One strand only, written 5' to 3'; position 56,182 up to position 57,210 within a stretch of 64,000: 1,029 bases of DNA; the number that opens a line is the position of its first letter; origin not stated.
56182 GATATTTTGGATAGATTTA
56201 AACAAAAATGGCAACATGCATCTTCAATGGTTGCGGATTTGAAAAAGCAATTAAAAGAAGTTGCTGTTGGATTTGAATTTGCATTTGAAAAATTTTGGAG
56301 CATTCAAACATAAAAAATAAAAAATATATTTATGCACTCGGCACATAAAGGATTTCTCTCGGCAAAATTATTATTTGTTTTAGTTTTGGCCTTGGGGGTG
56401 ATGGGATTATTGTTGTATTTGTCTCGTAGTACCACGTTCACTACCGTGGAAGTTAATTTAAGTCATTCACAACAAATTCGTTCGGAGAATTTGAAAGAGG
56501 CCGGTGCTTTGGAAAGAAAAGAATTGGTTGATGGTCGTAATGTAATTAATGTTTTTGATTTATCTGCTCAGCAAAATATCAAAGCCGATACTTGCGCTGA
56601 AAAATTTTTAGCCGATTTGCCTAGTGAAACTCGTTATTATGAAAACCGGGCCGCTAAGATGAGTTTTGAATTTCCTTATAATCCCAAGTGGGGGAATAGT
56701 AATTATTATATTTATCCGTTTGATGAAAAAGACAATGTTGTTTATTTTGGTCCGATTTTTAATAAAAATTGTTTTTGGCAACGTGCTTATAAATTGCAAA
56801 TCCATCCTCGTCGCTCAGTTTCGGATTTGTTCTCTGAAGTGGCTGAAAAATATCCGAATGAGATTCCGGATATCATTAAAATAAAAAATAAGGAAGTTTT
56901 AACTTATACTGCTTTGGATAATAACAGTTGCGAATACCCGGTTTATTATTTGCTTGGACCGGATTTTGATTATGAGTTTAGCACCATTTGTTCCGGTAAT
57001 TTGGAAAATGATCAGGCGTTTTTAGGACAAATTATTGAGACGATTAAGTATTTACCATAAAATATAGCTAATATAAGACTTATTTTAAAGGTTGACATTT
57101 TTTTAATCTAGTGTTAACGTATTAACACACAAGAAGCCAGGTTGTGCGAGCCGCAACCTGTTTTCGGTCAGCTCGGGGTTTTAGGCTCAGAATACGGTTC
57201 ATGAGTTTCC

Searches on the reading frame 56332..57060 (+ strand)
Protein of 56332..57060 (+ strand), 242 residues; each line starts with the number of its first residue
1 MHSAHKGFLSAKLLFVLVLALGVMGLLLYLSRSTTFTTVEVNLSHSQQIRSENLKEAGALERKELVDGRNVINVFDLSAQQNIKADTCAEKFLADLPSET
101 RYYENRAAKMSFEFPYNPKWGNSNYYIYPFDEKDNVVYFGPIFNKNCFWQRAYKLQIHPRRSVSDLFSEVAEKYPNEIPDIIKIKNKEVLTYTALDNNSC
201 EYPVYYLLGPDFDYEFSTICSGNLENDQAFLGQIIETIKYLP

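Call 13: search_protein_families(library=pfam, proteins=[window:56332-57060:+], max_evalue=1)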
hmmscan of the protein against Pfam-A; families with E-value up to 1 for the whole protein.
window:56332-57060:+ (242 aa): 0 families

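Call 84: find_homologous_proteins(query=A14, max_evalue=0.00001)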
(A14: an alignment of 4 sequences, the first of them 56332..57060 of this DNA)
Query A14 (4 sequences) (242 aa, profile of the alignment): 8 proteins with E <= 0.00001 among 6090 candidates.
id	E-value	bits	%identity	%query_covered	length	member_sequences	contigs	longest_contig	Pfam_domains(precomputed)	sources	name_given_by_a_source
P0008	3.3e-146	503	91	100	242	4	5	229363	-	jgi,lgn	jgi:hypothetical protein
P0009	1.0e-143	495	59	100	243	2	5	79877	-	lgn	-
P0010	1.3e-143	495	62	100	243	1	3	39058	-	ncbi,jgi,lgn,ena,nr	ncbi:MAG TPA: hypothetical protein PLB38_01790 [bacterium]|nr:hypothetical protein [bacterium]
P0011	2.4e-133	461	60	100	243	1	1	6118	-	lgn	-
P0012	4.0e-132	457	61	100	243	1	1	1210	-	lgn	-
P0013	1.1e-131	456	58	100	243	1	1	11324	-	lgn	-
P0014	5.0e-129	447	58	100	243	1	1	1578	-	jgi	jgi:hypothetical protein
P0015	7.0e-123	427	59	100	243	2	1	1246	-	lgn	-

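Call 85: find_encoding_contigs(protein=P0011, flank=4000, max_places=3)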
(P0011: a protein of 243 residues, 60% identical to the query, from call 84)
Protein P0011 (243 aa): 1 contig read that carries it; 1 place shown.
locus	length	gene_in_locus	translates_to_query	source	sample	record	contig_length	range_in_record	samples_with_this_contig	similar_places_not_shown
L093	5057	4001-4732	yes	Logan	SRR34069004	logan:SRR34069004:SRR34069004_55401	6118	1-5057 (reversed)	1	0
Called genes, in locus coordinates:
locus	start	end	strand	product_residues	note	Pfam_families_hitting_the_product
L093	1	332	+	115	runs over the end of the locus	PF00312:Ribosomal_S15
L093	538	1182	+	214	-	PF01250:Ribosomal_S6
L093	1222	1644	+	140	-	PF00436:SSB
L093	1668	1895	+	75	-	PF01084:Ribosomal_S18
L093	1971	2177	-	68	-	PF04070:DUF378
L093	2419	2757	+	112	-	PF22976:RRM_10 (weak), PF00076:RRM_1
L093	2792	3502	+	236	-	PF12917:YfbR-like, PF13023:HD_3, PF01966:HD (weak)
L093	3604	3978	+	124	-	-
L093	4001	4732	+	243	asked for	-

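Call 86: find_encoding_contigs(protein=P0013, flank=4000, max_places=3)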
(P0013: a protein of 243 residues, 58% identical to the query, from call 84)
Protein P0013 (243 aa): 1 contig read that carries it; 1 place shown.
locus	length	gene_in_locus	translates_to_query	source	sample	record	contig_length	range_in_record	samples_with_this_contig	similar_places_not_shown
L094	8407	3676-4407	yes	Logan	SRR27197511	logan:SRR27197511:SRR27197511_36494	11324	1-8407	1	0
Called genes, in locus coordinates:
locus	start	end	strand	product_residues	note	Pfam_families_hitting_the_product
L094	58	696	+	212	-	PF01250:Ribosomal_S6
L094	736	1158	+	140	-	PF00436:SSB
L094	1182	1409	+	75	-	PF01084:Ribosomal_S18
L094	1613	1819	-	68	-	PF04070:DUF378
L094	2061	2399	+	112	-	PF22976:RRM_10 (weak), PF00076:RRM_1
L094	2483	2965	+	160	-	PF12917:YfbR-like, PF13023:HD_3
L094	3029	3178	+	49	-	-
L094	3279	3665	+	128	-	-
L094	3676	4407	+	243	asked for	-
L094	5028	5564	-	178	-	-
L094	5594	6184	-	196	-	-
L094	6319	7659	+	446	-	PF02163:Peptidase_M50, PF00595:PDZ (weak), PF13180:PDZ_2, PF17820:PDZ_6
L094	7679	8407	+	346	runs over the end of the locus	PF02912:Phe_tRNA-synt_N, PF01409:tRNA-synt_2d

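Call 98: search_protein_families(library=padloc, proteins=[window:56332-57060:+], max_evalue=0.1)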
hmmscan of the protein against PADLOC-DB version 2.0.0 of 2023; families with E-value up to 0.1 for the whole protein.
window:56332-57060:+ (242 aa): 0 families

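Call 99: search_protein_families(library=phrogs, proteins=[window:56332-57060:+], max_evalue=0.1)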
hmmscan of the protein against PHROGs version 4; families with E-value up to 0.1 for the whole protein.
window:56332-57060:+ (242 aa): 0 families

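Call 100: search_protein_families(library=ncbifam, proteins=[window:56332-57060:+], max_evalue=0.1)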
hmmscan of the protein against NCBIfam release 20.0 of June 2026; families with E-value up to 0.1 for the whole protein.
window:56332-57060:+ (242 aa): 0 families
